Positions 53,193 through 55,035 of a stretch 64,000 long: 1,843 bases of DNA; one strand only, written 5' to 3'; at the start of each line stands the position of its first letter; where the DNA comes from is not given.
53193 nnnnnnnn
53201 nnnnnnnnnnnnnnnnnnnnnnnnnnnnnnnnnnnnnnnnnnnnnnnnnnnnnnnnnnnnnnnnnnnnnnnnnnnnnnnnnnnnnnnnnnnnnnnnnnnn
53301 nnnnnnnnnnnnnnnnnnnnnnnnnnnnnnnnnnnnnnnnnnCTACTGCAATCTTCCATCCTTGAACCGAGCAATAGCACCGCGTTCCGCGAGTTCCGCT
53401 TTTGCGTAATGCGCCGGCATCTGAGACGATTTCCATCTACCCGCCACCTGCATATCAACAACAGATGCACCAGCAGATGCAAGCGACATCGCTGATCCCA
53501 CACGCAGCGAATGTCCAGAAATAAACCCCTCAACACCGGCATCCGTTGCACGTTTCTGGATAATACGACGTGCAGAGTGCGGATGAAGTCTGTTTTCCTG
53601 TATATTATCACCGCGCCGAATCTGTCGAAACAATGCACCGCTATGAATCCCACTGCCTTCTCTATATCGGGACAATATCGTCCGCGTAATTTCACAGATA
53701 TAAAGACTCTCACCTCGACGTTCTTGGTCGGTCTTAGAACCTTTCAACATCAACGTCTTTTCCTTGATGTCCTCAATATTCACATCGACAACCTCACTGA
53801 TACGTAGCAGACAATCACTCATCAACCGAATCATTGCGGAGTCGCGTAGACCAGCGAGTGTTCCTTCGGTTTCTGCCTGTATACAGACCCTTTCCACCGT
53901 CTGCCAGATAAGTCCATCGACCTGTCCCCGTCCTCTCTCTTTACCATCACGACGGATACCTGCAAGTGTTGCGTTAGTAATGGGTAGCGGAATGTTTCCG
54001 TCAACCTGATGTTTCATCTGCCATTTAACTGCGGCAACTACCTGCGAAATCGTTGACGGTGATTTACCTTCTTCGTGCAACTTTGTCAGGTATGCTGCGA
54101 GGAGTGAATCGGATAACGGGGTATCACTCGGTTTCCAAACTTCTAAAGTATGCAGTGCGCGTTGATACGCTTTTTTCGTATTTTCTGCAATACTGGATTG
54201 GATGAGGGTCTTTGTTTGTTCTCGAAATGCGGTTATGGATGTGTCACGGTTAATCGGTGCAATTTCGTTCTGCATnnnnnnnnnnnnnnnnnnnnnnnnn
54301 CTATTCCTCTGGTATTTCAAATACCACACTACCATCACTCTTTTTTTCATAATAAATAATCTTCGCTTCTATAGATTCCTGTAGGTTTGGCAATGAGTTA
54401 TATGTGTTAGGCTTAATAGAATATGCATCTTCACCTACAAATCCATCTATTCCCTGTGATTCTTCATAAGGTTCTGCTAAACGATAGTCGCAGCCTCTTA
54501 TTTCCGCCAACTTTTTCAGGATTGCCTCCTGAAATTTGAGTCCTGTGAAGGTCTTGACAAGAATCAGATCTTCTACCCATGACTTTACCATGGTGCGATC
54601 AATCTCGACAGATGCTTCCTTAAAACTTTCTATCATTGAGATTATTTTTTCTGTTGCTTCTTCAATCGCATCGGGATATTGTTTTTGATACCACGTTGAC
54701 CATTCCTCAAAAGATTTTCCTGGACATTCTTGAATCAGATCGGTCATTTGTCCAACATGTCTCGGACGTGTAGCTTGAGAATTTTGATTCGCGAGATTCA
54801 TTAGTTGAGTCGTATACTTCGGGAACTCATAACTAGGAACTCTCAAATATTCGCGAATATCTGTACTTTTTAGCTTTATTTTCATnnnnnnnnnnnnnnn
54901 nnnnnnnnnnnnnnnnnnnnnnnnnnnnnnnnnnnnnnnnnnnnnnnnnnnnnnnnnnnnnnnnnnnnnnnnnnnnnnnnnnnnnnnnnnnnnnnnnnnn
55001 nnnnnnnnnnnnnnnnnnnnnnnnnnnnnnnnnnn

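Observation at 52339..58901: Low-GC integrative island with integrase + type II R-M (duplicated REase, one copy dead) bounded by 75-bp direct repeats that each carry a strong promoter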

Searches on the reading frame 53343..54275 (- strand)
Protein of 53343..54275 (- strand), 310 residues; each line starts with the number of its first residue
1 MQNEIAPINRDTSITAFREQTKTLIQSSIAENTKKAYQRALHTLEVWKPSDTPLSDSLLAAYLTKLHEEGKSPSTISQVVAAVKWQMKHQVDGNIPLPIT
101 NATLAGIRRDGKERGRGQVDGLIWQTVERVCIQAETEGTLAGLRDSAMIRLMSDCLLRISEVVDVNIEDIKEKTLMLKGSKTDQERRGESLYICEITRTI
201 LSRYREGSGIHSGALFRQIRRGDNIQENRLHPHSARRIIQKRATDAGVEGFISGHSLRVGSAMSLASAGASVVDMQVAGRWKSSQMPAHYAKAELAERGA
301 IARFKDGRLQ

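Call 10: search_protein_families(library=pfam, proteins=[window:53343-54275:-], max_evalue=0.01)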
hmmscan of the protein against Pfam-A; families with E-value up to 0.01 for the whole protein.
window:53343-54275:- (310 aa): 2 families
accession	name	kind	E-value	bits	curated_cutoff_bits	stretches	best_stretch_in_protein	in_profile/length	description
PF00589.27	Phage_integrase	-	1.2e-14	54.8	27.1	1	139-293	18-168/172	Phage integrase family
PF02899.23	Phage_int_SAM_1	-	0.00026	21.6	22.3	1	25-84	10-73/83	Phage integrase, N-terminal SAM-like domain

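Call 30: search_protein_families(library=ncbifam, proteins=[window:53343-54275:-], max_evalue=0.01)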
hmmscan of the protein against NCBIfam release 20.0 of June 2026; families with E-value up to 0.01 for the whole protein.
window:53343-54275:- (310 aa): 7 families
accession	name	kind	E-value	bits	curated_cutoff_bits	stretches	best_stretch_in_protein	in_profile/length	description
NF040815.2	recomb_XerA_Arch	equivalog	5.7e-18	65.4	220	1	27-276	10-237/263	site-specific tyrosine recombinase/integron integrase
TIGR02225.1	recomb_XerD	equivalog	1.5e-15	57.3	329.6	1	25-276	9-257/290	site-specific tyrosine recombinase XerD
TIGR02224.1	recomb_XerC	equivalog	4.8e-15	55.7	335.15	1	26-270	10-254/295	tyrosine recombinase XerC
NF001399.0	PRK00283.1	subfamily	1.7e-14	53.8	279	1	23-272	16-262/300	tyrosine recombinase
NF003462.0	PRK05084.1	equivalog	2.2e-05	23.4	267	1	144-275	196-326/360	tyrosine recombinase XerS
NF002331.0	PRK01287.1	subfamily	0.0032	16.5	371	1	126-186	146-207/365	site-specific tyrosine recombinase XerC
TIGR02249.1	integrase_gron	subfamily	0.004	16.6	265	0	221-276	228-283/315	integron integrase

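Call 46: find_related_loci(query=window:53343-54275:-, collection=viral_contigs, flank=8000)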
Query window:53343-54275:- (310 aa) in viral_contigs; peptide patterns used: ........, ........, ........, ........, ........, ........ (x = any residue, [..] = any of these).
17 stretches matched a pattern; 1 encode a relative of the query (tblastn E <= 1e-3); 1 distinct loci.
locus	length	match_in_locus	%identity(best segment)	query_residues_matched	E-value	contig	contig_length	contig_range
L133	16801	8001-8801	22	19-260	1e-5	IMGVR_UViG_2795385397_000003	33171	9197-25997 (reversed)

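Call 58: search_protein_families(library=phrogs, proteins=[window:53343-54275:-], max_evalue=0.01)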
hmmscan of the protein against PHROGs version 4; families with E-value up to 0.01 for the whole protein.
window:53343-54275:- (310 aa): 3 families
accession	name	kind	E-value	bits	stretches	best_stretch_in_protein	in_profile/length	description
phrog_1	-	integration and excision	4.3e-16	60.3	1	26-304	179-447/611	integrase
phrog_216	-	integration and excision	2.7e-11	44.1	1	143-293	74-224/301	integrase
phrog_29857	-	unknown function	6.9e-06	27.3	1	253-304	17-68/73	-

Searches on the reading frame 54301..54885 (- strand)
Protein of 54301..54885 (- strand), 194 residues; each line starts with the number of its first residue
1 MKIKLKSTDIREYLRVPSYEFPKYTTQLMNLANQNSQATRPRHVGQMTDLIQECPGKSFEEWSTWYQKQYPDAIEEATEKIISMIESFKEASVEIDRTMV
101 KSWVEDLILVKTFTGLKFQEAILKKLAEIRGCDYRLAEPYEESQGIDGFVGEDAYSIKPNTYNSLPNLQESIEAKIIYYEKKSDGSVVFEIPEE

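Call 10: search_protein_families(library=pfam, proteins=[window:54301-54885:-], max_evalue=0.01)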
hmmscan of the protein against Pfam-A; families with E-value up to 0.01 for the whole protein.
window:54301-54885:- (194 aa): 1 family
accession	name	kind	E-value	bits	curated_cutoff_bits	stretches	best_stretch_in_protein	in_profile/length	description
PF09568.16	RE_MjaI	-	7.5e-63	211.7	22.7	1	26-187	1-163/164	MjaI restriction endonuclease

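Call 30: search_protein_families(library=ncbifam, proteins=[window:54301-54885:-], max_evalue=0.01)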
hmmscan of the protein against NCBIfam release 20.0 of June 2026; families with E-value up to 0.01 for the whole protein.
window:54301-54885:- (194 aa): 0 families

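Call 69: find_homologous_proteins(query=window:54301-54885:-, max_evalue=1e-10)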
Query window:54301-54885:- (194 aa): 2528 proteins with E <= 1e-10 among 2562 candidates; the best 120 are listed.
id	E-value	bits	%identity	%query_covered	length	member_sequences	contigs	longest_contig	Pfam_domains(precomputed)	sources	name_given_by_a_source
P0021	7.6e-124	428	100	100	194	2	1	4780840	PF09568.18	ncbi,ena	-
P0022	7.3e-112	389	91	100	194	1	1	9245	PF09568.18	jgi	-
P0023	3.1e-109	381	87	100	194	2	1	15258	PF09568.18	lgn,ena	-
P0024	1.5e-108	379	87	100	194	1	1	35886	PF09568.18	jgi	-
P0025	1.6e-108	378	87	99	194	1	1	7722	PF09568.18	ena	-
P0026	6.6e-108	376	86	100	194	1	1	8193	PF09568.18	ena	-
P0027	3.3e-103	361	81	100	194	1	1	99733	PF09568.18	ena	-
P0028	7.8e-99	347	79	99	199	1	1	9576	PF09568.18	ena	-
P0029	1.6e-97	343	78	100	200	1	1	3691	PF09568.18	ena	-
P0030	1.1e-96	340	76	100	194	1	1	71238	PF09568.18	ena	-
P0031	1.6e-96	339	77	100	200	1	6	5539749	PF09568.18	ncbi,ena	-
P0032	4.3e-96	338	77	100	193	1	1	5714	PF09568.18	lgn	-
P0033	6.9e-96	337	79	100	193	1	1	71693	PF09568.18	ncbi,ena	-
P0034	7.3e-96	337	77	100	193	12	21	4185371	PF09568.18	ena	-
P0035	7.8e-96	337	77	100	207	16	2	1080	PF09568.18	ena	-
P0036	9.2e-96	337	77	100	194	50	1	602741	PF09568.18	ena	-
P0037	1.0e-95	337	79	99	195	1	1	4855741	PF09568.18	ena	-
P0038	1.6e-95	336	76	100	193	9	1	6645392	PF09568.18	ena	-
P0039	1.8e-95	336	77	100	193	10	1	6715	PF09568.18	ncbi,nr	ncbi:MAG: MjaI family restriction endonuclease [Candidatus Poribacteria bacterium]|nr:MjaI family re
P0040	1.8e-95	336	78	100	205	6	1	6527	PF09568.18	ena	-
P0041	4.4e-95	335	76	100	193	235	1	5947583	PF09568.18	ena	-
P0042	5.2e-95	334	77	100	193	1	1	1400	PF09568.18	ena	-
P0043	6.7e-95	334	78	100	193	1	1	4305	PF09568.18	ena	-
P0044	8.9e-95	334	76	100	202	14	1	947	PF09568.18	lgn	-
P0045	9.2e-95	334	77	100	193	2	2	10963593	PF09568.18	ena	-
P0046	1.4e-94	333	76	100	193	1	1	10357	PF09568.18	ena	-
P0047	1.6e-94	333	76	100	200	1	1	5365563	PF09568.18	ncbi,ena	-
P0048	1.9e-94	333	77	100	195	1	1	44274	PF09568.18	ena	-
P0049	2.4e-94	332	75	100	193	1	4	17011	PF09568.18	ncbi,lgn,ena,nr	ncbi:MAG: MjaI family restriction endonuclease [Candidatus Poribacteria bacterium]|nr:MjaI family re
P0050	3.5e-94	332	76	100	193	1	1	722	PF09568.18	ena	-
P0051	4.7e-94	331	77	100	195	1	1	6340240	PF09568.18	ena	-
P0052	6.9e-94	331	74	100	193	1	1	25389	PF09568.18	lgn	-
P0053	7.2e-94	331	75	100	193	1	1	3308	PF09568.18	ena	-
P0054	8.1e-94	331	77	99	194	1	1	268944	PF09568.18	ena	-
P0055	8.7e-94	330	75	100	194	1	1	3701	PF09568.18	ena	-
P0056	9.2e-94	330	76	100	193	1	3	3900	PF09568.18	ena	-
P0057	9.3e-94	330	76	100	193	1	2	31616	PF09568.18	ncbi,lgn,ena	-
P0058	9.3e-94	330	75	100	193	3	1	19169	PF09568.18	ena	-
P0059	1.3e-93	330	77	97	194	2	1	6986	PF09568.18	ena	-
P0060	1.6e-93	330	76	100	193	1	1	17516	PF09568.18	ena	-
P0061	1.7e-93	329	77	100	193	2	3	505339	PF09568.18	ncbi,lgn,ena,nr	ncbi:MAG: MjaI family restriction endonuclease [Candidatus Poribacteria bacterium]|nr:MjaI family re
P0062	1.9e-93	329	75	100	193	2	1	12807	PF09568.18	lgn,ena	-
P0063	2.3e-93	329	76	100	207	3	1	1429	PF09568.18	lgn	-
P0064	2.5e-93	329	76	100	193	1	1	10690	PF09568.18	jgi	jgi:hypothetical protein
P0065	2.6e-93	329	75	100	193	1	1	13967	PF09568.18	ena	-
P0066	3.3e-93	329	76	100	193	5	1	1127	PF09568.18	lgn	-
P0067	4.6e-93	328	75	100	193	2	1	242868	PF09568.18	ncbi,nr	ncbi:MjaI family restriction endonuclease [Candidatus Poribacteria bacterium]|nr:MjaI family restric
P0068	4.7e-93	328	75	100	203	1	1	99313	PF09568.18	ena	-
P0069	6.2e-93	328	75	100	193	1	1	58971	PF09568.18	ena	-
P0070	9.7e-93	327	75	100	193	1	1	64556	PF09568.18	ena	-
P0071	1.0e-92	327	75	100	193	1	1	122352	PF09568.18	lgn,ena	-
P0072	1.0e-92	327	75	100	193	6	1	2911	PF09568.18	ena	-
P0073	1.2e-92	327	75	100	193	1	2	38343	PF09568.18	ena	-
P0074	1.5e-92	326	74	99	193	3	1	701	PF09568.18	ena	-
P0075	1.6e-92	326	76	100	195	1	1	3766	PF09568.18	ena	-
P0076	1.9e-92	326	75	99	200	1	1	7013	PF09568.18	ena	-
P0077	2.2e-92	326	74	100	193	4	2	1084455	PF09568.18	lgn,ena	-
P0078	3.0e-92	325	74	100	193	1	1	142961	PF09568.18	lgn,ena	-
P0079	3.4e-92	325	75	100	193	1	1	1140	PF09568.18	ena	-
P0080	3.6e-92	325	75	100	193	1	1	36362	PF09568.18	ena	-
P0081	4.0e-92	325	74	100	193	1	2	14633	PF09568.18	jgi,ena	-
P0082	4.0e-92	325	75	100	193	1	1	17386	PF09568.18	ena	-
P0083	4.7e-92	325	75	99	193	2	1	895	PF09568.18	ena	-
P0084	5.0e-92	325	76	100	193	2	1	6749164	PF09568.18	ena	-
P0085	5.9e-92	324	75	100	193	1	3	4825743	PF09568.18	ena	-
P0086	7.2e-92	324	75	100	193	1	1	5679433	PF09568.18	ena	-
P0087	7.3e-92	324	75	99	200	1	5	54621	PF09568.18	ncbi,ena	-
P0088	9.2e-92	324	74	100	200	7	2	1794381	PF09568.18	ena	-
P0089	1.1e-91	324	74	99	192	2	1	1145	PF09568.18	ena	-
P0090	1.2e-91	323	75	100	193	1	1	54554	PF09568.18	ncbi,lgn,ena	-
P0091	1.5e-91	323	75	100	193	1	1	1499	PF09568.18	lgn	-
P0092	1.6e-91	323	75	100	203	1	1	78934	PF09568.18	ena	-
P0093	1.9e-91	323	76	99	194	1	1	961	PF09568.18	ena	-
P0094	3.3e-91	322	76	100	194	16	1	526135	PF09568.18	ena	-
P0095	3.5e-91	322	75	99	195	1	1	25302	PF09568.18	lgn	-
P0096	4.2e-91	322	75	100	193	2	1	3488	PF09568.18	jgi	jgi:hypothetical protein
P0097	4.2e-91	322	74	100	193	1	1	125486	PF09568.18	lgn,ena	-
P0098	4.6e-91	322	75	100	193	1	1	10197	PF09568.18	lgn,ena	-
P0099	5.3e-91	321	75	100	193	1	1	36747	PF09568.18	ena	-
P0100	5.9e-91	321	75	100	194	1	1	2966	PF09568.18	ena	-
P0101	1.0e-90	320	75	100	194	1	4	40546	PF09568.18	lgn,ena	-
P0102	1.2e-90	320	75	100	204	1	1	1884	PF09568.18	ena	-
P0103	1.7e-90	320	75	100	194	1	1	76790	PF09568.18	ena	-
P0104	2.0e-90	319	72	100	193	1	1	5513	PF09568.18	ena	-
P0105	2.2e-90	319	74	100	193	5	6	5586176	PF09568.18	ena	-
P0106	2.2e-90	319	75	100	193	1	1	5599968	PF09568.18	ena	-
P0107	2.7e-90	319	74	99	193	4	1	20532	PF09568.18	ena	-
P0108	2.8e-90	319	75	100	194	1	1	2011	PF09568.18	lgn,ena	-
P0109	3.0e-90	319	75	100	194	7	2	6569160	PF09568.18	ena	-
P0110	4.0e-90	319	74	100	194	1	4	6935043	PF09568.18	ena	-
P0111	5.0e-90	318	74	100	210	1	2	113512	PF09568.18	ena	-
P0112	5.5e-90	318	74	100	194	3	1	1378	PF09568.18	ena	-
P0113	5.9e-90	318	74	100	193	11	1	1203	PF09568.18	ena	-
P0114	8.3e-90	317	74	99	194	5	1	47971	PF09568.18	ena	-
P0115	1.1e-89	317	74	100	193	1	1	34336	PF09568.18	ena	-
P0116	1.3e-89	317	74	99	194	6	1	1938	PF09568.18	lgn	-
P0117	1.4e-89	317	73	100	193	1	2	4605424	PF09568.18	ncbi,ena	-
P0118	1.4e-89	317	74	100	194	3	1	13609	PF09568.18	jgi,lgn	-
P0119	1.6e-89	317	74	98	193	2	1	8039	PF09568.18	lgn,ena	-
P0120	2.0e-89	316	74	100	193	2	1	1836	PF09568.18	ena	-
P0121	3.1e-89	316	74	99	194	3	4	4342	PF09568.18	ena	-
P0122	3.8e-89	315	74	99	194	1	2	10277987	PF09568.18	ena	-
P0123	5.0e-89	315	74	100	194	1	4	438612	PF09568.18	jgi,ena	jgi:uncharacterized protein YukE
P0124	5.2e-89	315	73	100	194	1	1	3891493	PF09568.18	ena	-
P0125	5.3e-89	315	73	100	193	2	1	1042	PF09568.18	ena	-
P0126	6.5e-89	315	74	100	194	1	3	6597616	PF09568.18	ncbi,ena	-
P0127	6.7e-89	315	70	100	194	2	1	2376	PF09568.18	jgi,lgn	-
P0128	7.8e-89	314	73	100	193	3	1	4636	PF09568.18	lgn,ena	-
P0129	1.0e-88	314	70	100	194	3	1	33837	PF09568.18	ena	-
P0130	1.1e-88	314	74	100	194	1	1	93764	PF09568.18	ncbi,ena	-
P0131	1.4e-88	314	74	100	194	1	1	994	PF09568.18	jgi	jgi:uncharacterized protein YukE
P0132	1.6e-88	313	74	100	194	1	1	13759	PF09568.18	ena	-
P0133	2.2e-88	313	74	100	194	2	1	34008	PF09568.18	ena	-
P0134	2.6e-88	313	72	99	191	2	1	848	PF09568.18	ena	-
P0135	3.1e-88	312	73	100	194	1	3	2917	PF09568.18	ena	-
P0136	4.0e-88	312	74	100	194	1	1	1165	PF09568.18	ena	-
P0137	5.5e-88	312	75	99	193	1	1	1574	PF09568.18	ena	-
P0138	5.9e-88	311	71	100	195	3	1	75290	PF09568.18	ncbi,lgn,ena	-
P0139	6.2e-88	311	73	100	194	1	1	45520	PF09568.18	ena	-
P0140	6.6e-88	311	73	100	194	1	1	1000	PF09568.18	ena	-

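Call 70: find_encoding_contigs(protein=P0024, flank=10000, max_places=1)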
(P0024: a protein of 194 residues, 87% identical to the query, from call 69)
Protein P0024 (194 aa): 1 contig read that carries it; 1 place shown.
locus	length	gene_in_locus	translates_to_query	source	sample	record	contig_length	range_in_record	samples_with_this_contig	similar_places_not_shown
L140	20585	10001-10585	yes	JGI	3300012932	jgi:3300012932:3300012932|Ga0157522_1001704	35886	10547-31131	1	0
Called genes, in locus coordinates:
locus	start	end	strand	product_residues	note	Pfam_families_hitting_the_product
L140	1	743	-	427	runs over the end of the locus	-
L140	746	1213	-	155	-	-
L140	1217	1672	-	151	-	PF03840:SecG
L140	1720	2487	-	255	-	PF00121:TIM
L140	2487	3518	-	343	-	PF00044:Gp_dh_N, PF02800:Gp_dh_C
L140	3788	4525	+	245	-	PF02006:PPS_PS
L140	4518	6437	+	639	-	PF20581:DUF6785, PF20580:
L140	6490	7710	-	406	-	PF03631:Virul_fac_BrkB, PF02082:Rrf2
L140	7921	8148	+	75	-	-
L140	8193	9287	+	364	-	PF01555:N6_N4_Mtase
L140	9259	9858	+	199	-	PF09568:RE_MjaI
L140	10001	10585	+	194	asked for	PF09568:RE_MjaI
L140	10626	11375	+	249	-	PF08713:DNA_alkylation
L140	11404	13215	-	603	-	PF00664:ABC_membrane, PF00005:ABC_tran, PF02463:SMC_N (faint)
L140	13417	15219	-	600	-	PF00664:ABC_membrane, PF00005:ABC_tran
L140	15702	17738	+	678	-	PF23381:Beta-prop_IFT122_1st, PF23414:Beta-prop_EML_2, PF24807:WD40_CDC20-Fz, PF24817:WD40_WDHD1_1st, PF24814:WD40_Prp19, PF25173:Beta-prop_WDR3_1st, PF25175:Beta-prop_WDR5, PF23381:Beta-prop_IFT122_1st, +55 more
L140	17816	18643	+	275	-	-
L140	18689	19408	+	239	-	-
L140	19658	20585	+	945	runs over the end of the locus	PF07635:PSCyt1, PF13442:Cytochrome_CBB3 (faint), PF07583:PSCyt2, PF07587:PSD1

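Call 71: find_encoding_contigs(protein=P0027, flank=10000, max_places=1)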
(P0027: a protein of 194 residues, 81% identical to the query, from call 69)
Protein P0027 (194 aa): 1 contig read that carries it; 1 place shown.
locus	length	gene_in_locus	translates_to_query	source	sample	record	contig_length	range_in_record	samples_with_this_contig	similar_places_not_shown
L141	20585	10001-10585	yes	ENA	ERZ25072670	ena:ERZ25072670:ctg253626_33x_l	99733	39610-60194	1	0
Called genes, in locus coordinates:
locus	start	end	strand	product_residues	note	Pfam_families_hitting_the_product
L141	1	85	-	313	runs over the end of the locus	-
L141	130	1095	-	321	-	-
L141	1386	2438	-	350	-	PF13384:HTH_23 (faint), PF13518:HTH_28 (weak), PF13551:HTH_29, PF13565:HTH_32, PF13592:HTH_33 (weak), PF13358:DDE_3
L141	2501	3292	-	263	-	-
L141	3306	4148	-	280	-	-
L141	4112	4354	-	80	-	-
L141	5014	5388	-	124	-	-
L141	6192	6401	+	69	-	-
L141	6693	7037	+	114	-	-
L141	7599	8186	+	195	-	-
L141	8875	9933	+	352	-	PF01555:N6_N4_Mtase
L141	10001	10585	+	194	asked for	PF09568:RE_MjaI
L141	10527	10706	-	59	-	-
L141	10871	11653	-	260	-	PF08861:DUF1828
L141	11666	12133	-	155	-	-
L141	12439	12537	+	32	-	-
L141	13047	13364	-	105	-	-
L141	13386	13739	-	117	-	-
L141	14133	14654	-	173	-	-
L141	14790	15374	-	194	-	PF00565:SNase (weak)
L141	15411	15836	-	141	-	-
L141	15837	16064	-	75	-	-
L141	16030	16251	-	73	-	-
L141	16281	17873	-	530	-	PF16510:P22_portal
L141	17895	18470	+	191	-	-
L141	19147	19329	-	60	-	-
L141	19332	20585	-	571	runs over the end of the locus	-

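Call 72: find_encoding_contigs(protein=P0031, flank=10000, max_places=2)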
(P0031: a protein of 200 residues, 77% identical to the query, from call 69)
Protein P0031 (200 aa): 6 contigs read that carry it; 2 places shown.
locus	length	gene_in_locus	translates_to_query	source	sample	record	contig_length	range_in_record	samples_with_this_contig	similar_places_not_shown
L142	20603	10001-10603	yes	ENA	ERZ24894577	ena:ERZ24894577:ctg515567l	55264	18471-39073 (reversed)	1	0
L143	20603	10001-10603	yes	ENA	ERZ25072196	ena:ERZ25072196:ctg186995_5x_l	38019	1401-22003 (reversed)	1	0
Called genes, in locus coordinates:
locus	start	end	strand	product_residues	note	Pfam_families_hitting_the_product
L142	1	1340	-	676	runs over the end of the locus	PF13588:HSDR_N_2, PF02384:N6_Mtase, PF01170:UPF0020 (faint), PF07669:Eco57I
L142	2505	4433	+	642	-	PF20581:DUF6785, PF20580:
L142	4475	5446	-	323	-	PF07719:TPR_2 (faint), PF13181:TPR_8 (faint), PF13424:TPR_12 (faint), PF13428:TPR_14 (faint), PF13431:TPR_17 (faint), PF13432:TPR_16 (weak), PF00515:TPR_1 (weak), PF13414:TPR_11 (weak), +1 more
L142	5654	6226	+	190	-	PF02006:PPS_PS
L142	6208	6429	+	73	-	PF02006:PPS_PS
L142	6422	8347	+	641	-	PF20581:DUF6785, PF20580:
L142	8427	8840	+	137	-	PF13650:Asp_protease_2 (weak), PF13975:gag-asp_proteas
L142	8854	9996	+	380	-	PF01555:N6_N4_Mtase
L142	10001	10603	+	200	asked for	PF09568:RE_MjaI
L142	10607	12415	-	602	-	PF00664:ABC_membrane, PF00005:ABC_tran, PF02463:SMC_N (weak)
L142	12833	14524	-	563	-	PF00664:ABC_membrane, PF00005:ABC_tran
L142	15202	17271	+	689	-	PF23381:Beta-prop_IFT122_1st, PF23414:Beta-prop_EML_2, PF24807:WD40_CDC20-Fz, PF24814:WD40_Prp19, PF25174:Beta-prop_THOC3, PF25175:Beta-prop_WDR5, PF23381:Beta-prop_IFT122_1st, PF25175:Beta-prop_WDR5, +63 more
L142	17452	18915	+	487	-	PF03446:NAD_binding_2, PF00393:6PGD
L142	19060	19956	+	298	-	PF00702:Hydrolase (faint), PF13419:HAD_2 (weak)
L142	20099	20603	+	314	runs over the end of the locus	PF00389:2-Hacid_dh, PF02826:2-Hacid_dh_C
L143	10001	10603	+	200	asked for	PF09568:RE_MjaI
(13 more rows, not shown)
